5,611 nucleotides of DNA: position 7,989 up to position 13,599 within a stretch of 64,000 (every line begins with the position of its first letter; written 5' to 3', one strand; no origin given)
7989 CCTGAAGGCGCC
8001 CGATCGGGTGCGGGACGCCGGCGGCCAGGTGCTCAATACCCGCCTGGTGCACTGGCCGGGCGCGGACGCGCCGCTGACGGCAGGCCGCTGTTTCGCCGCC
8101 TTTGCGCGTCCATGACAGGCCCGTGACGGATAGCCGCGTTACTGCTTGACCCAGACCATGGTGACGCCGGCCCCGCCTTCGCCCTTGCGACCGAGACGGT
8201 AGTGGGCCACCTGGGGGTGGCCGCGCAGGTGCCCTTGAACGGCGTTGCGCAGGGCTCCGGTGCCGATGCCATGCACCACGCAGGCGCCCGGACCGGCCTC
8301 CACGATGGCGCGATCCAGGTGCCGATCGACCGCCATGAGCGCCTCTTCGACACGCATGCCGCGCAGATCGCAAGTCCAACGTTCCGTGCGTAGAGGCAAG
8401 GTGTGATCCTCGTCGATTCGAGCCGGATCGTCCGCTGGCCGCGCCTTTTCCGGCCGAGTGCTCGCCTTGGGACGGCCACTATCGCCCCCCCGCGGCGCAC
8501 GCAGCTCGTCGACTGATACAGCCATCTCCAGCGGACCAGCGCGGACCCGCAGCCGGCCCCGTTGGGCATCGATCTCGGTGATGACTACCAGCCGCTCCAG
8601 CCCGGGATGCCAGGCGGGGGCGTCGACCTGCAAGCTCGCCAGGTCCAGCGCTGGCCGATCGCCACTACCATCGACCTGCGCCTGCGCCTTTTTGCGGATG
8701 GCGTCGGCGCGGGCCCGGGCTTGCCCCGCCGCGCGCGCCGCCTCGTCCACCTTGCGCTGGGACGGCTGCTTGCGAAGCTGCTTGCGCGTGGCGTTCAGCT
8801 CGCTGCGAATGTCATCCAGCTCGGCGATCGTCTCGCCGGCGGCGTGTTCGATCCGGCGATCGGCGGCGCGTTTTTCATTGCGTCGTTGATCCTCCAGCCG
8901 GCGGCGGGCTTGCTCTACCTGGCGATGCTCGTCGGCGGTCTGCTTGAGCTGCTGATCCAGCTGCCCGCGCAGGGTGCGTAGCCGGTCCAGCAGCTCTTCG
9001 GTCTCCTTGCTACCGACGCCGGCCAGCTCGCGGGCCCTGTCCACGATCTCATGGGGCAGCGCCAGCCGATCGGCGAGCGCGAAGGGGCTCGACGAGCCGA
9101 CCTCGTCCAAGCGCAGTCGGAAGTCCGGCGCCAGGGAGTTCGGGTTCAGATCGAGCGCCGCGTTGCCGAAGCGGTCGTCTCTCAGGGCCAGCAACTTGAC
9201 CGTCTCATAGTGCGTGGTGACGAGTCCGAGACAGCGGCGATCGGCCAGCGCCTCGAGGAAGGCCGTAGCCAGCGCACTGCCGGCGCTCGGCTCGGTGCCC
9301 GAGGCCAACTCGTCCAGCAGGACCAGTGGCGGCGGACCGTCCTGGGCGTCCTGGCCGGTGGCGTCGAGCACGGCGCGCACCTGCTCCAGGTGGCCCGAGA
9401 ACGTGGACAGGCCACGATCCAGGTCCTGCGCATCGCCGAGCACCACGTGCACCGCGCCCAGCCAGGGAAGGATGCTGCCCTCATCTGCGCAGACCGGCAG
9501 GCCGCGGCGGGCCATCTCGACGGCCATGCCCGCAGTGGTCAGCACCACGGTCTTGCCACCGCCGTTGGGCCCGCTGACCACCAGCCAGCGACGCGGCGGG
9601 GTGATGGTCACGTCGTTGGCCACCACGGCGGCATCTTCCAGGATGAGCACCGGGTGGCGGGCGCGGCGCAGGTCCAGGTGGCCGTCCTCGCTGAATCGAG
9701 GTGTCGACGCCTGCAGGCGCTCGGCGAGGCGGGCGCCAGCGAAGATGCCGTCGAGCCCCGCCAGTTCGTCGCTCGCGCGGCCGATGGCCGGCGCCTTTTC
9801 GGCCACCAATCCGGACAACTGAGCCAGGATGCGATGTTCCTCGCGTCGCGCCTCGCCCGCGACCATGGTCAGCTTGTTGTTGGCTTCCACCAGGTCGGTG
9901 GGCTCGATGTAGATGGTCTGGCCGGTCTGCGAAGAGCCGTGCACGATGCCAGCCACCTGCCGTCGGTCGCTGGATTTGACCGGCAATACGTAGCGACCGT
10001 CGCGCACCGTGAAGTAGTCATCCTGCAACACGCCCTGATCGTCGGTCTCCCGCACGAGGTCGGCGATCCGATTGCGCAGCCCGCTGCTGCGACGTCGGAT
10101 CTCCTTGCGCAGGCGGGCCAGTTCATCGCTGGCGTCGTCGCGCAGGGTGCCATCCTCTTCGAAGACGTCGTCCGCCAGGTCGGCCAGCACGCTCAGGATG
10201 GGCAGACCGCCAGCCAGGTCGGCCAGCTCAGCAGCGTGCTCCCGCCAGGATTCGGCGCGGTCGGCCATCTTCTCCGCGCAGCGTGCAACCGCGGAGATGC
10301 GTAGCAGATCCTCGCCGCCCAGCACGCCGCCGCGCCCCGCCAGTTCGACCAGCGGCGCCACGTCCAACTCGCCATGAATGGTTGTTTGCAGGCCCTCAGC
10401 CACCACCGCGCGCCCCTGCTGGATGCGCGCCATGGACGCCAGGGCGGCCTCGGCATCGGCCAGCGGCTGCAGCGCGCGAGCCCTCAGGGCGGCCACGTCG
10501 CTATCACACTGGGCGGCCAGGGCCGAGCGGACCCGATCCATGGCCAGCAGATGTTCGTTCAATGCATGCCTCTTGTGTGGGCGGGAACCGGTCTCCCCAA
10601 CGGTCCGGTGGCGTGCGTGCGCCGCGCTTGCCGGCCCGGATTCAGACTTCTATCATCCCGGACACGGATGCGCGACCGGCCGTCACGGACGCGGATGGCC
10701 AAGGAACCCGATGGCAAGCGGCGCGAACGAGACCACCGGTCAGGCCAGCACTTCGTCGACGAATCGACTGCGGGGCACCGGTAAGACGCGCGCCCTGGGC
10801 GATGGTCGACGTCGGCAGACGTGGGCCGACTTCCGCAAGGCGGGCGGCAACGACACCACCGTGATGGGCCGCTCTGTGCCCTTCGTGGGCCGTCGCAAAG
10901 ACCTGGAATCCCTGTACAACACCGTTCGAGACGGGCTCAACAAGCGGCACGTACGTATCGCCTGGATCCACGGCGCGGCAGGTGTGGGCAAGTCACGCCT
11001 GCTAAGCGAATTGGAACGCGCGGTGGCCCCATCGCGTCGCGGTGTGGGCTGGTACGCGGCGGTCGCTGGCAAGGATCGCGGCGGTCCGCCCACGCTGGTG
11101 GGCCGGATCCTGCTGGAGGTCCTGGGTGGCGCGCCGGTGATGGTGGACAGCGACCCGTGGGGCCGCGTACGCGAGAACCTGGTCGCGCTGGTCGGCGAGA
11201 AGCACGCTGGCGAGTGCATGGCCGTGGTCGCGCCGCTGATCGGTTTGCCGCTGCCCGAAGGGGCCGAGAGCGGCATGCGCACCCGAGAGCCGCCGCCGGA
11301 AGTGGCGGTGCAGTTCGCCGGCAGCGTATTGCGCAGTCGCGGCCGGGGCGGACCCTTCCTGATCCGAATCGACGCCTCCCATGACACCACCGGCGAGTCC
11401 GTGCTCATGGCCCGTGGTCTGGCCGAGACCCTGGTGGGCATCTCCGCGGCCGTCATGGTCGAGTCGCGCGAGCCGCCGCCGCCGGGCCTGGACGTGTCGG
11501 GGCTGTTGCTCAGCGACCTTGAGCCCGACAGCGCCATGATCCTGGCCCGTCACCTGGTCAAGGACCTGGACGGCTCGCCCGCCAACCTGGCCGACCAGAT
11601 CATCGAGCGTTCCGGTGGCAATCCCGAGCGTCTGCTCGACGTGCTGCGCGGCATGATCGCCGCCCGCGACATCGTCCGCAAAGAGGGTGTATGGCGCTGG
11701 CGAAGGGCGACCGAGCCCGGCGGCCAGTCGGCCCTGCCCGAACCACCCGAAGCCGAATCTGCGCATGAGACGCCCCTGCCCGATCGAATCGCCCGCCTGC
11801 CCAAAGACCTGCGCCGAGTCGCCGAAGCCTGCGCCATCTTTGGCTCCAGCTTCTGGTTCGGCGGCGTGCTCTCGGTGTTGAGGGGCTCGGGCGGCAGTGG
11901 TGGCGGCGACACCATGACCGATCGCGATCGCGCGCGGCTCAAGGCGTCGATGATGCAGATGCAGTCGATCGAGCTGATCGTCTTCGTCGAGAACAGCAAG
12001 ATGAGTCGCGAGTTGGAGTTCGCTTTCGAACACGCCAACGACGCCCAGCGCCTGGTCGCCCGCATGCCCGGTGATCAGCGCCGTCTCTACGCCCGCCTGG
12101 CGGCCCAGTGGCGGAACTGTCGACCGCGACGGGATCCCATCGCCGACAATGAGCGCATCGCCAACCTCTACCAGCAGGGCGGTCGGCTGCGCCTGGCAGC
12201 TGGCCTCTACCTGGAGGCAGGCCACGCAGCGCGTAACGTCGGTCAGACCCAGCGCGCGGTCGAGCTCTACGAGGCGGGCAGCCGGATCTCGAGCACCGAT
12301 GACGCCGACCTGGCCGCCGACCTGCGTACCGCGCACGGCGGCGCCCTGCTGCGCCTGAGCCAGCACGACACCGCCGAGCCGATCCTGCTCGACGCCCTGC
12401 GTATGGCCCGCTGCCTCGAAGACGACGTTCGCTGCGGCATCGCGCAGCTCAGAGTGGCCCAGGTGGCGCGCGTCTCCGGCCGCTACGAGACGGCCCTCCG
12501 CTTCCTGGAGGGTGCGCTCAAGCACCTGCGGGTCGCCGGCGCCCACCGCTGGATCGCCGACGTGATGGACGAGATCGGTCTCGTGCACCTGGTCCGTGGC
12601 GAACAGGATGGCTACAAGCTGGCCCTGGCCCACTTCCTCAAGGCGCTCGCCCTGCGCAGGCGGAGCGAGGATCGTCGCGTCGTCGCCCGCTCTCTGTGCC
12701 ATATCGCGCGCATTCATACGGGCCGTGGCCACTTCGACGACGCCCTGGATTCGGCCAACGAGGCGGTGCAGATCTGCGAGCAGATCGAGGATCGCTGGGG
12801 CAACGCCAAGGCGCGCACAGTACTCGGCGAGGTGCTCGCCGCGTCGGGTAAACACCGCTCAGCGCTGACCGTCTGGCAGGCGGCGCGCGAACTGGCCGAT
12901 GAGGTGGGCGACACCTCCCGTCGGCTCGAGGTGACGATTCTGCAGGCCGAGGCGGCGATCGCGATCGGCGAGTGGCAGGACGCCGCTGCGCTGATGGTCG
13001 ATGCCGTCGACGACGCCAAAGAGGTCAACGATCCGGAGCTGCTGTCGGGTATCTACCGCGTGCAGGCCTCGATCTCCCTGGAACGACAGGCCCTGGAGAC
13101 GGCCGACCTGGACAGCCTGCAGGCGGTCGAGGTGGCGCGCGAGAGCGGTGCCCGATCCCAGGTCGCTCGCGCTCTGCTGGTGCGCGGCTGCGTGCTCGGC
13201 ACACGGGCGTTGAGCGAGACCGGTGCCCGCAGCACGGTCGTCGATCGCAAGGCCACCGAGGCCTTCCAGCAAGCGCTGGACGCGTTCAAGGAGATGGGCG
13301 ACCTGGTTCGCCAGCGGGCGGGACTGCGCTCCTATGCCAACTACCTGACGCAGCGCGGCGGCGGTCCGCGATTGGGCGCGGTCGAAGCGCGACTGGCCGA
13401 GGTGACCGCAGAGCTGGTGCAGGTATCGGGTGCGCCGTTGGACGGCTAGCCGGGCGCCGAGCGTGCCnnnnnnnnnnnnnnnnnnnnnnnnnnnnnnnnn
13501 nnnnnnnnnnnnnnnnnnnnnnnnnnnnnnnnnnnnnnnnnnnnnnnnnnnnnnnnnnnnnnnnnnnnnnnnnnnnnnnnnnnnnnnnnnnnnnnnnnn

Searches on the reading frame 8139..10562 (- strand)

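Call 50: search_protein_families(library=pfam, proteins=[window:8139-10562:-], max_evalue=0.00001)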
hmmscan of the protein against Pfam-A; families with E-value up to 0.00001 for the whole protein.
window:8139-10562:- (807 aa): 2 families
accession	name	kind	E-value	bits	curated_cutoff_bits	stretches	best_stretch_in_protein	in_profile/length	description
PF01713.27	Smr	-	2.8e-21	75.9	25.7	1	732-806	2-77/77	Smr domain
PF00488.27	MutS_V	-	1.1e-18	68.3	30.2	1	328-513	2-183/188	MutS domain V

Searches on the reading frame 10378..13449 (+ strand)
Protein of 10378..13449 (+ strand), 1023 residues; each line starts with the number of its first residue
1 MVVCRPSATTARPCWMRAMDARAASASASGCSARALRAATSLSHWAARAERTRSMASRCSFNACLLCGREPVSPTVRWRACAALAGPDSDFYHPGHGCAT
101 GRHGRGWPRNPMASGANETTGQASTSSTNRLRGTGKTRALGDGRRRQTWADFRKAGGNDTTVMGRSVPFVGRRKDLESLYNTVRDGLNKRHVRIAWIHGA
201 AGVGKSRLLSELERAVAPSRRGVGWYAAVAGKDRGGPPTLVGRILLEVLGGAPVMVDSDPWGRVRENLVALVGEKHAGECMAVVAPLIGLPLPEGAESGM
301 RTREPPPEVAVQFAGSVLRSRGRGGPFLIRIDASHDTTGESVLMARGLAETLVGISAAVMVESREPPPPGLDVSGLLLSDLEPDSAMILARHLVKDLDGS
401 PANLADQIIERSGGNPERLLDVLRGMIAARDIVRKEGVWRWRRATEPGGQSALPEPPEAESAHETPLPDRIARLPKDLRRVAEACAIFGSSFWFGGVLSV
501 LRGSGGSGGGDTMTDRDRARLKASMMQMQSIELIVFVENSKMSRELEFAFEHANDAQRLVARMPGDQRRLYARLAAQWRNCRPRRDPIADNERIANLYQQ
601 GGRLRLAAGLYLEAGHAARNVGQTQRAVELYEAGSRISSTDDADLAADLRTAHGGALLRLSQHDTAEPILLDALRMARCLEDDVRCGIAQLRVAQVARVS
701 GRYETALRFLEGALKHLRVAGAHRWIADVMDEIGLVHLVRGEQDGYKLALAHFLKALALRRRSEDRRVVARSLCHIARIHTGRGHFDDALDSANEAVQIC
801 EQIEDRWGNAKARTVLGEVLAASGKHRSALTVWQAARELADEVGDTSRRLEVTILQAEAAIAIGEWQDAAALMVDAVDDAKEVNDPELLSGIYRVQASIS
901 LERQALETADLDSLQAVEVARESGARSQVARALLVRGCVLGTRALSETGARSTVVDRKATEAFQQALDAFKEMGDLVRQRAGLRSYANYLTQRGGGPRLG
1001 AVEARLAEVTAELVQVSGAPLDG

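Call 50: search_protein_families(library=pfam, proteins=[window:10378-13449:+], max_evalue=0.00001)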
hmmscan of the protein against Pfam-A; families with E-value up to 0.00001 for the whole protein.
window:10378-13449:+ (1023 aa): 4 families
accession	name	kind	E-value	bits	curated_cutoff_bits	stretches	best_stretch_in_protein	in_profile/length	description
PF13424.12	TPR_12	-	6.3e-18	65.2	30.1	1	743-802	16-77/77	Tetratricopeptide repeat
PF17874.7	TPR_MalT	-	6.5e-09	35.9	45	1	778-930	9-162/336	MalT-like TPR region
PF13191.12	AAA_16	-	2.1e-07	32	32.6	1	168-293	1-104/167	AAA ATPase domain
PF07719.23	TPR_2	-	4.2e-06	26.9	27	0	770-801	1-32/34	Tetratricopeptide repeat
